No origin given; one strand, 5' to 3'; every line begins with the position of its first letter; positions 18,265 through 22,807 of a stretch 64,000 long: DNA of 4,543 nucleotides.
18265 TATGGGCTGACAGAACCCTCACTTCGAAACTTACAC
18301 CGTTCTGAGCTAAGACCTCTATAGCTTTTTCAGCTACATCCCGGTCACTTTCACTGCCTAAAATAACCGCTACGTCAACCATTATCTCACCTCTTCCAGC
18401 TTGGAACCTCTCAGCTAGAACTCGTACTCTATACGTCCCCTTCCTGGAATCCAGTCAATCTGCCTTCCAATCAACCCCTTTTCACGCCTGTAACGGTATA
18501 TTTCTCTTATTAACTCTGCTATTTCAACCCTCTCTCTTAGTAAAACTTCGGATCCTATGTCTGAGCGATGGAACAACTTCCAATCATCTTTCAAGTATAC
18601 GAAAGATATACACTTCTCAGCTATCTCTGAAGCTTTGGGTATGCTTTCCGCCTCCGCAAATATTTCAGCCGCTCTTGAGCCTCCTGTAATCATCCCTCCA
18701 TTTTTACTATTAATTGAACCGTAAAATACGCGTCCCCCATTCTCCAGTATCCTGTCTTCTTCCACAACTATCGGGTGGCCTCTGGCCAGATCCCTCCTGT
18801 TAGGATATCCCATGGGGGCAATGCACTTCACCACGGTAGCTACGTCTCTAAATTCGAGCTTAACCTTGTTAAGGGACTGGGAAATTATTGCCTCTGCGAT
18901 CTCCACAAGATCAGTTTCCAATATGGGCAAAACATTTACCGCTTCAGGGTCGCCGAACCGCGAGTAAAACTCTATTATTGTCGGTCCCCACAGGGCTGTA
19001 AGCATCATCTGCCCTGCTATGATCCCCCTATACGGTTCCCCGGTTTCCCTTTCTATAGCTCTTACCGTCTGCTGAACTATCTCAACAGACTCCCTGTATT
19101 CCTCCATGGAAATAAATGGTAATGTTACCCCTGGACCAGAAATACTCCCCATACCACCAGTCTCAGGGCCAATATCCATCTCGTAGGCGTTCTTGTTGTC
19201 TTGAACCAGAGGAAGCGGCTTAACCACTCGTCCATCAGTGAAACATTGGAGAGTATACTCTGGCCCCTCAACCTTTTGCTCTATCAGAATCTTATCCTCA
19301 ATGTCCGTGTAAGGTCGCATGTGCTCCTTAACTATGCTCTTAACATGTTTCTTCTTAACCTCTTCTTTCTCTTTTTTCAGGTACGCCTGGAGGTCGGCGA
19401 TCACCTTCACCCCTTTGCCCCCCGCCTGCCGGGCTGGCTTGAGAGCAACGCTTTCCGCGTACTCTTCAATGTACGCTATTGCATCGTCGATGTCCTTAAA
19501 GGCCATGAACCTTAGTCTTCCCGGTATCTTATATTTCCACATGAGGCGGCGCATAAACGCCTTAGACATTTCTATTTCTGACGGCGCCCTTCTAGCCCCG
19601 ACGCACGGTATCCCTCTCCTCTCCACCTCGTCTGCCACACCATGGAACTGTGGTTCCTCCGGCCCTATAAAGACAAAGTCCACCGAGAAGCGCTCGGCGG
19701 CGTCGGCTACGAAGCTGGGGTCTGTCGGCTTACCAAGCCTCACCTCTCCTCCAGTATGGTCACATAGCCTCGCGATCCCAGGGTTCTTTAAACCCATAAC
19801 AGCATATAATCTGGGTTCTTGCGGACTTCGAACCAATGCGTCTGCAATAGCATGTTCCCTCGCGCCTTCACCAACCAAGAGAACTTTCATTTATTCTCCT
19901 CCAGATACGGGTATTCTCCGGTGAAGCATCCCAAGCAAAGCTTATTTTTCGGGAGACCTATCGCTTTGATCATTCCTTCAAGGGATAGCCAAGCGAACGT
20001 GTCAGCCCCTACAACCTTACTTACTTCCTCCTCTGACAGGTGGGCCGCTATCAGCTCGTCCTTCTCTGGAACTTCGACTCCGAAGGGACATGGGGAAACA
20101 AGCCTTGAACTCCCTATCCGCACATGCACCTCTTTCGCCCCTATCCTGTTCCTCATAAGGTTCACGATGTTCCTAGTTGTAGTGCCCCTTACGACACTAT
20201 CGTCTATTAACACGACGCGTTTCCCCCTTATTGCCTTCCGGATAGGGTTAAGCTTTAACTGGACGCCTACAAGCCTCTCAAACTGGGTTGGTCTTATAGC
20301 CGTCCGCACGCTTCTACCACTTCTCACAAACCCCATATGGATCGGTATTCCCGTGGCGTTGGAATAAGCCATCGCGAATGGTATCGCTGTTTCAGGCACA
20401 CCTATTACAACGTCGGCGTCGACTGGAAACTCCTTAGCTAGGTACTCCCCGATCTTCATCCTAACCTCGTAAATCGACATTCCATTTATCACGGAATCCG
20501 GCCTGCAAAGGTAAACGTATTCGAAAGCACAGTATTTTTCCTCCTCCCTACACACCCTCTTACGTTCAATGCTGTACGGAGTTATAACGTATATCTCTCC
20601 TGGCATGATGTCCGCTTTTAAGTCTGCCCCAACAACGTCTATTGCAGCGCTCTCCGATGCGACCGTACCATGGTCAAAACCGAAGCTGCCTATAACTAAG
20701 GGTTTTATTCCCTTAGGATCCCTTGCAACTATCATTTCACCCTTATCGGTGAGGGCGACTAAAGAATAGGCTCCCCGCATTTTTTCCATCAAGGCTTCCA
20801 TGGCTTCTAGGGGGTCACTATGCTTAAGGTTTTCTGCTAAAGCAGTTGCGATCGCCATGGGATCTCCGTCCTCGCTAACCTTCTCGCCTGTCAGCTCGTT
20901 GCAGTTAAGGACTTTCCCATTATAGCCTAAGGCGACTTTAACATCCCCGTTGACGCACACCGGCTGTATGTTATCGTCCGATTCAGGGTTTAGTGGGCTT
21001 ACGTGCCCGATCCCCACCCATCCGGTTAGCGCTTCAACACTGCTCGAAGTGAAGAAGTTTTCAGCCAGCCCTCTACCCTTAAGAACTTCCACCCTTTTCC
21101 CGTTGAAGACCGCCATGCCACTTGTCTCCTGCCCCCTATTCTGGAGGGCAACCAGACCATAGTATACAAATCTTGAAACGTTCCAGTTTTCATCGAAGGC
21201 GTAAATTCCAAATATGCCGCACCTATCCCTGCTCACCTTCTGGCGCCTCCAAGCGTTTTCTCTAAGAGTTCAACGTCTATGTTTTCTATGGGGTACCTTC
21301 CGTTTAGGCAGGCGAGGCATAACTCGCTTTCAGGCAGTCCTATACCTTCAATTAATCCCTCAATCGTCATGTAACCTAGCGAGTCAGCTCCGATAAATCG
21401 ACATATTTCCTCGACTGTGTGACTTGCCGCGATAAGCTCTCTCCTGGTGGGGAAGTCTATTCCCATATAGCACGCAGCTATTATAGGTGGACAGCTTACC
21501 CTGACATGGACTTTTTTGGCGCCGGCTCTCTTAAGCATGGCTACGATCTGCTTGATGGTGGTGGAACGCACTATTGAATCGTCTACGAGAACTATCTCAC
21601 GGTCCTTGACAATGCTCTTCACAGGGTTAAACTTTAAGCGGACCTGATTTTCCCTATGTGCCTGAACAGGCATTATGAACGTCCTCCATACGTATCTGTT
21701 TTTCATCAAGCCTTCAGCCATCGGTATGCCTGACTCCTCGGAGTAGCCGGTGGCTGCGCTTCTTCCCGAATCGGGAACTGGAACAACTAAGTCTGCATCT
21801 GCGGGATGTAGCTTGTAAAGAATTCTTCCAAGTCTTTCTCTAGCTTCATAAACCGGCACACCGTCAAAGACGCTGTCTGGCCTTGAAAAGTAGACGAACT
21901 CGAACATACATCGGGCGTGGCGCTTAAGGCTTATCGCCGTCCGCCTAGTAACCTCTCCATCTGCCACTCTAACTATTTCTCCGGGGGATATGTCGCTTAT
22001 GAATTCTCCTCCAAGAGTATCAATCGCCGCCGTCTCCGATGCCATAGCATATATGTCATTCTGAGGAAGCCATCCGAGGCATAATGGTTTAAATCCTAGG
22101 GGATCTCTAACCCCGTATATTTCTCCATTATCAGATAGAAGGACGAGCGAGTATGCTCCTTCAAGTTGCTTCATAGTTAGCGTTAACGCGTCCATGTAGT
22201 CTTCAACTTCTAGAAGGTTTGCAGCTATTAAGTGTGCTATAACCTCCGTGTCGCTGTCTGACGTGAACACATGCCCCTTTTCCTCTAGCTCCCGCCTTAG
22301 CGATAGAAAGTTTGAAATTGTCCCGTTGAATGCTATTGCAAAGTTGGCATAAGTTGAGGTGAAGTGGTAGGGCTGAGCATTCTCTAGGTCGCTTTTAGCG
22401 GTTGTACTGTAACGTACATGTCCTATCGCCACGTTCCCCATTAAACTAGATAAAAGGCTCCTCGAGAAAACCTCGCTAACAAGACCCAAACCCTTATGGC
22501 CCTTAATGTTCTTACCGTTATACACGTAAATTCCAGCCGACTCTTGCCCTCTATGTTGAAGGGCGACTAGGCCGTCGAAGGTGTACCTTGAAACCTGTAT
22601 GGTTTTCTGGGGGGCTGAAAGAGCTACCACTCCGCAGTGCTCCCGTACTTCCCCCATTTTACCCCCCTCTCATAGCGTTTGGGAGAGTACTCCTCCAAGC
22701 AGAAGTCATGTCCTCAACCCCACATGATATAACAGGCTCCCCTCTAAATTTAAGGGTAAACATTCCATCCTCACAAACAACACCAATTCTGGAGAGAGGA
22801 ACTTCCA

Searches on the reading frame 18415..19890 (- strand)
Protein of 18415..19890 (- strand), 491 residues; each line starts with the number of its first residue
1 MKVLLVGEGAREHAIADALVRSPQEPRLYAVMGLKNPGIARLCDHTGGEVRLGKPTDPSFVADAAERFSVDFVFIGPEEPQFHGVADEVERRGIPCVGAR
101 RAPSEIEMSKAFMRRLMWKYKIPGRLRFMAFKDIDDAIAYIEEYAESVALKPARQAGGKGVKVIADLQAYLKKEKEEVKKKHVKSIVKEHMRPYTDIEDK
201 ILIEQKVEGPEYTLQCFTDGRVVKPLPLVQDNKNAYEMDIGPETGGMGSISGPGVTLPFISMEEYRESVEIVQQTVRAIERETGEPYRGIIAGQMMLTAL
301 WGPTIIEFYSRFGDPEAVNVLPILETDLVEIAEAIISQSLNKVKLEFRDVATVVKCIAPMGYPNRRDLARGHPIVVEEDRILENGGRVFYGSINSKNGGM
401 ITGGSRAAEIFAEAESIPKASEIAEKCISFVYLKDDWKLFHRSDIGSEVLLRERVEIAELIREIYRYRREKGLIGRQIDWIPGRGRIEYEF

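Call 7: search_protein_families(library=pfam, proteins=[window:18415-19890:-], max_evalue=0.00001)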
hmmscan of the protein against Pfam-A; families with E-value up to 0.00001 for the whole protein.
window:18415-19890:- (491 aa): 3 families
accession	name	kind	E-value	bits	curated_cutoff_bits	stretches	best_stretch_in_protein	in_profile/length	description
PF01071.24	GARS_A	-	2.2e-43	148.8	27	1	109-317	2-194/194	Phosphoribosylglycinamide synthetase, ATP-grasp (A) domain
PF02844.21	GARS_N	-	1.1e-21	77.8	29.5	1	1-107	1-100/100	Phosphoribosylglycinamide synthetase, N domain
PF02843.22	GARS_C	-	6.7e-11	42.8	34.8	1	353-447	2-91/92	Phosphoribosylglycinamide synthetase, C domain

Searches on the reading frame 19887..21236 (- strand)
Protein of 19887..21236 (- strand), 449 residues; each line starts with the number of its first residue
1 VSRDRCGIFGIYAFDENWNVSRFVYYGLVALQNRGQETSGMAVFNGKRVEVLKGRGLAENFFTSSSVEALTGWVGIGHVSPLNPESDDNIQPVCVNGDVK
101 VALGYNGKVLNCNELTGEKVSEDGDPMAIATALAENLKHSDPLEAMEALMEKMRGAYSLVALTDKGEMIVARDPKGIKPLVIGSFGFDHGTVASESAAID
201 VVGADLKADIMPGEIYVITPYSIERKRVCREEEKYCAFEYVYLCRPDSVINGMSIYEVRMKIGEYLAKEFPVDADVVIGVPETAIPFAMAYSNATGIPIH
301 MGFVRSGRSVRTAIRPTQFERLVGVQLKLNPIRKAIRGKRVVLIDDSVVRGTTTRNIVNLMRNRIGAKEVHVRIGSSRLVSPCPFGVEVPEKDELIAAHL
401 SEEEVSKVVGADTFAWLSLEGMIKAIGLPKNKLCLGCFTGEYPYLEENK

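Call 7: search_protein_families(library=pfam, proteins=[window:19887-21236:-], max_evalue=0.00001)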
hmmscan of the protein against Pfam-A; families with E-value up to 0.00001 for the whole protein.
window:19887-21236:- (449 aa): 3 families
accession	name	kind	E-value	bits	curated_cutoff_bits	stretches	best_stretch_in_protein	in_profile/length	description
PF13537.11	GATase_7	-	6.8e-11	42.7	25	1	86-199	9-121/123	Glutamine amidotransferase domain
PF13522.11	GATase_6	-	1.9e-08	34.8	27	1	71-184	9-120/130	Glutamine amidotransferase domain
PF00156.33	Pribosyltran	-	3.9e-07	30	26.3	1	270-371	26-119/158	Phosphoribosyl transferase domain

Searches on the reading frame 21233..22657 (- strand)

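Call 7: search_protein_families(library=pfam, proteins=[window:21233-22657:-], max_evalue=0.00001)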
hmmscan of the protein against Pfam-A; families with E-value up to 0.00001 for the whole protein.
window:21233-22657:- (474 aa): 2 families
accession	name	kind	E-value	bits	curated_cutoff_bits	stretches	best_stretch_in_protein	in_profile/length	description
PF13522.11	GATase_6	-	2.4e-22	79.8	27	1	74-206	10-128/130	Glutamine amidotransferase domain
PF13537.11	GATase_7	-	3.7e-22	79.1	25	1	91-212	10-121/123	Glutamine amidotransferase domain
